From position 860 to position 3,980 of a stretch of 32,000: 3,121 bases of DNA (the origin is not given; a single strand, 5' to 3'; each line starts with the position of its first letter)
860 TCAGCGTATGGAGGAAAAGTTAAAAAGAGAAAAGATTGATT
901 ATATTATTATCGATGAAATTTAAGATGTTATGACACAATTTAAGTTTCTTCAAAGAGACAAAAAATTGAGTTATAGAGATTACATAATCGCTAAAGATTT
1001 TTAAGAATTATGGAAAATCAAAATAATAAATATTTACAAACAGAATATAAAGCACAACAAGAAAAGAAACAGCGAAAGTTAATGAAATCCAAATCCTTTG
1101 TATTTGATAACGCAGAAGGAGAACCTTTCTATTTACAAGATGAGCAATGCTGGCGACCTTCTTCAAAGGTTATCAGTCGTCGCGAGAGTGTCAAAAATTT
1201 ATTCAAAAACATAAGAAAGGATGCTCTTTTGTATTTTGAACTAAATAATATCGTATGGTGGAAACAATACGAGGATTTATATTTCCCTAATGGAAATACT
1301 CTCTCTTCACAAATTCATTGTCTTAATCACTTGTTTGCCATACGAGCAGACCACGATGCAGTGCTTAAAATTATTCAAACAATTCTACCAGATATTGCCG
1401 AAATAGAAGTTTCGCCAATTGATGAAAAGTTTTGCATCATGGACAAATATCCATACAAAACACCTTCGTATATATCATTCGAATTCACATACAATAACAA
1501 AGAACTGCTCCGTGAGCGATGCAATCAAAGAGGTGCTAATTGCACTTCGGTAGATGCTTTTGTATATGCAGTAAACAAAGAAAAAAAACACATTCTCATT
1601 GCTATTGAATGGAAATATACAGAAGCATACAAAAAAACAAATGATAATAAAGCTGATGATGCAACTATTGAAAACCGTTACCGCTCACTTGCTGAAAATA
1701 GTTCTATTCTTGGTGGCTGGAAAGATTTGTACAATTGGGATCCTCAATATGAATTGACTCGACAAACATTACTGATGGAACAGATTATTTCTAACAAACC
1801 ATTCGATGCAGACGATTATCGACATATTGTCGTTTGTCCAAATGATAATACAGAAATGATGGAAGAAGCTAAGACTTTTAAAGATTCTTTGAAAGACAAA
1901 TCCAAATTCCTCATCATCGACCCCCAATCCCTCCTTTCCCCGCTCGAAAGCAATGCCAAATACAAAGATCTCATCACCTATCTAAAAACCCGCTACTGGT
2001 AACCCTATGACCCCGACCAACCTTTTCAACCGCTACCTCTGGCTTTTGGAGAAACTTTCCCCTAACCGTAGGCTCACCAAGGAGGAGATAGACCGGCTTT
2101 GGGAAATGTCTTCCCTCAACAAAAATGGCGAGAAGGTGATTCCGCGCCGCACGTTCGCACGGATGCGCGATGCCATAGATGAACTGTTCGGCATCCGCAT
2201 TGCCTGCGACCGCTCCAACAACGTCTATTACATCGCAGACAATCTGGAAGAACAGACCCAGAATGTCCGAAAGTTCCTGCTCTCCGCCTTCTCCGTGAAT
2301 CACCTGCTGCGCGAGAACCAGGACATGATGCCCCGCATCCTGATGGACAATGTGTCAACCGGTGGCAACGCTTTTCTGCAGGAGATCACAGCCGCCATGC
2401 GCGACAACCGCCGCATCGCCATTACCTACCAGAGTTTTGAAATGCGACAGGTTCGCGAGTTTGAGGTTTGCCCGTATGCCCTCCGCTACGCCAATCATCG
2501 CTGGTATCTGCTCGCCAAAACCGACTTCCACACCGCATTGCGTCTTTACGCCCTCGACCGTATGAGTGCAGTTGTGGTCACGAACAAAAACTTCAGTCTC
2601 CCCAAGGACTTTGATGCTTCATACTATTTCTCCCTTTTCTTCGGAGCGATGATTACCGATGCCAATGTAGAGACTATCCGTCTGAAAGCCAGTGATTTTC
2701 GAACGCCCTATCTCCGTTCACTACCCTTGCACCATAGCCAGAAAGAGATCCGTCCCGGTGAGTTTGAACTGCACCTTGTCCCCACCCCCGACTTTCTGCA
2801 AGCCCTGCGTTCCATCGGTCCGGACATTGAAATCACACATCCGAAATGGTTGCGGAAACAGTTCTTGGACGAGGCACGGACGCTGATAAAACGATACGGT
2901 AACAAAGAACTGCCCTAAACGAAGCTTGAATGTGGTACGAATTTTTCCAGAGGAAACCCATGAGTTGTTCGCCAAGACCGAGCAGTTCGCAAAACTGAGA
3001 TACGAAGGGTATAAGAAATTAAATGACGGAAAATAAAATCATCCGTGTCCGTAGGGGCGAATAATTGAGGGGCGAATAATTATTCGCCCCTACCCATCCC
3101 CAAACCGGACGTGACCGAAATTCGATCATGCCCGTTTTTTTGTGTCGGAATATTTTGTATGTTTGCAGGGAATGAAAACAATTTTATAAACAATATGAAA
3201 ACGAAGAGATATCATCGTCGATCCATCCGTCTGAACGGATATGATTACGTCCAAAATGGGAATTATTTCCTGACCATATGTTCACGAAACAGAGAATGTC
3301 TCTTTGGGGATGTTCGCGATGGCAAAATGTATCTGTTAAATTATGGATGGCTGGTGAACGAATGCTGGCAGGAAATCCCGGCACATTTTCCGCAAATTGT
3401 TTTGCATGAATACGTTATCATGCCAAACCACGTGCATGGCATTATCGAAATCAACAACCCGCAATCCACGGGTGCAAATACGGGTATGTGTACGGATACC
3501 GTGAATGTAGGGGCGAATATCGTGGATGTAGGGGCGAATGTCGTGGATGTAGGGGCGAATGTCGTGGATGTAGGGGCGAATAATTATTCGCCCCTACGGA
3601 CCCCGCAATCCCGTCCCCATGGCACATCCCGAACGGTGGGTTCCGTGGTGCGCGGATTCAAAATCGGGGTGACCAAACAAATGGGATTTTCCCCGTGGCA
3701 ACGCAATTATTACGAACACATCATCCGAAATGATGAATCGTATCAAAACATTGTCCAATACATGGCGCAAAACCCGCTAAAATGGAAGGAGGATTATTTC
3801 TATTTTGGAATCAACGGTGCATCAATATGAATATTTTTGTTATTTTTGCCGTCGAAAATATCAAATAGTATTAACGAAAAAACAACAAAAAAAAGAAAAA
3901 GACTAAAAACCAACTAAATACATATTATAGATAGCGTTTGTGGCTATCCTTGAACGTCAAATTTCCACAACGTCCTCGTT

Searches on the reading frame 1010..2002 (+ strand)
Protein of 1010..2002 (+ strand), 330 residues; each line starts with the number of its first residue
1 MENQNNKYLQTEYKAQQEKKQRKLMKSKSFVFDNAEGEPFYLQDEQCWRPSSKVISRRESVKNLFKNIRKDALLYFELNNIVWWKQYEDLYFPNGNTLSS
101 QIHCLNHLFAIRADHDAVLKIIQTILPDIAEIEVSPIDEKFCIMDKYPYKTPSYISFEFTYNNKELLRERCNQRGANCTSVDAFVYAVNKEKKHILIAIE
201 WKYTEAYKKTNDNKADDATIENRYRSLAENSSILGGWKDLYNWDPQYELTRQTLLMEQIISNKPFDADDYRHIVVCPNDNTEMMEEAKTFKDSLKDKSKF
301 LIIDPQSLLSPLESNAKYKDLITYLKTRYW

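Call 9: search_protein_families(library=pfam, proteins=[window:1010-2002:+], max_evalue=0.01)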
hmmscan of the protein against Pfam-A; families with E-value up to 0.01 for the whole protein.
window:1010-2002:+ (330 aa): 2 families
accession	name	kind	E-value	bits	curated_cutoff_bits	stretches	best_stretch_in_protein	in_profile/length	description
PF22558.3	REase-ARP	-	1.2e-39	137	27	1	52-330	27-270/270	Restriction Endonuclease associating with ARP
PF20796.3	PDDEXK_13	-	4e-22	79.4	27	1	96-329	84-288/290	PD-(D/E)XK nuclease superfamily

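Call 37: search_protein_families(library=padloc, proteins=[window:1010-2002:+], max_evalue=0.01)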
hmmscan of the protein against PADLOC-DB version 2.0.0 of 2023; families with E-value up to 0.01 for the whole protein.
window:1010-2002:+ (330 aa): 0 families

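Call 38: search_protein_families(library=ncbifam, proteins=[window:1010-2002:+], max_evalue=0.01)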
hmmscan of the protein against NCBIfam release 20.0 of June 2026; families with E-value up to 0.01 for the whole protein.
window:1010-2002:+ (330 aa): 0 families

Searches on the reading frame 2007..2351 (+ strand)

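Call 69: search_protein_families(library=pfam, proteins=[window:2007-2351:+], max_evalue=5)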
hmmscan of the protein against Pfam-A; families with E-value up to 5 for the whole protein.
window:2007-2351:+ (115 aa): 3 families
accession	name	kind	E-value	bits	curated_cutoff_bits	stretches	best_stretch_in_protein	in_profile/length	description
PF04607.23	RelA_SpoT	-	0.026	15.2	27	1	43-87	12-53/113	Region found in RelA / SpoT proteins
PF25330.1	C2_nem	-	0.17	12.2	27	1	56-83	79-106/142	Nematode specific C2 domain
PF06644.16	ATP11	-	0.18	12.1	22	1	21-55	102-138/271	ATP11 protein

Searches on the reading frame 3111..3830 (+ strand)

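Call 9: search_protein_families(library=pfam, proteins=[window:3111-3830:+], max_evalue=0.01)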
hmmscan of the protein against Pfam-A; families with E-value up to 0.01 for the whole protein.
window:3111-3830:+ (239 aa): 1 family
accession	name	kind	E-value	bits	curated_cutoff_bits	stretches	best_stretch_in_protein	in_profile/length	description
PF05351.17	GMP_PDE_delta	-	0.0044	17.5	25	1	193-232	100-140/155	GMP-PDE, delta subunit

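Call 38: search_protein_families(library=ncbifam, proteins=[window:3111-3830:+], max_evalue=0.01)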
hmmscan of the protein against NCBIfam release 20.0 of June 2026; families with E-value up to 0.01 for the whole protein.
window:3111-3830:+ (239 aa): 1 family
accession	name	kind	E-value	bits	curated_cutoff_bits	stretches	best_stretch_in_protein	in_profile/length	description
NF047646.1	REP_Tyr_transpos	equivalog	1.6e-14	54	80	2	194-224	103-133/146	REP-associated tyrosine transposase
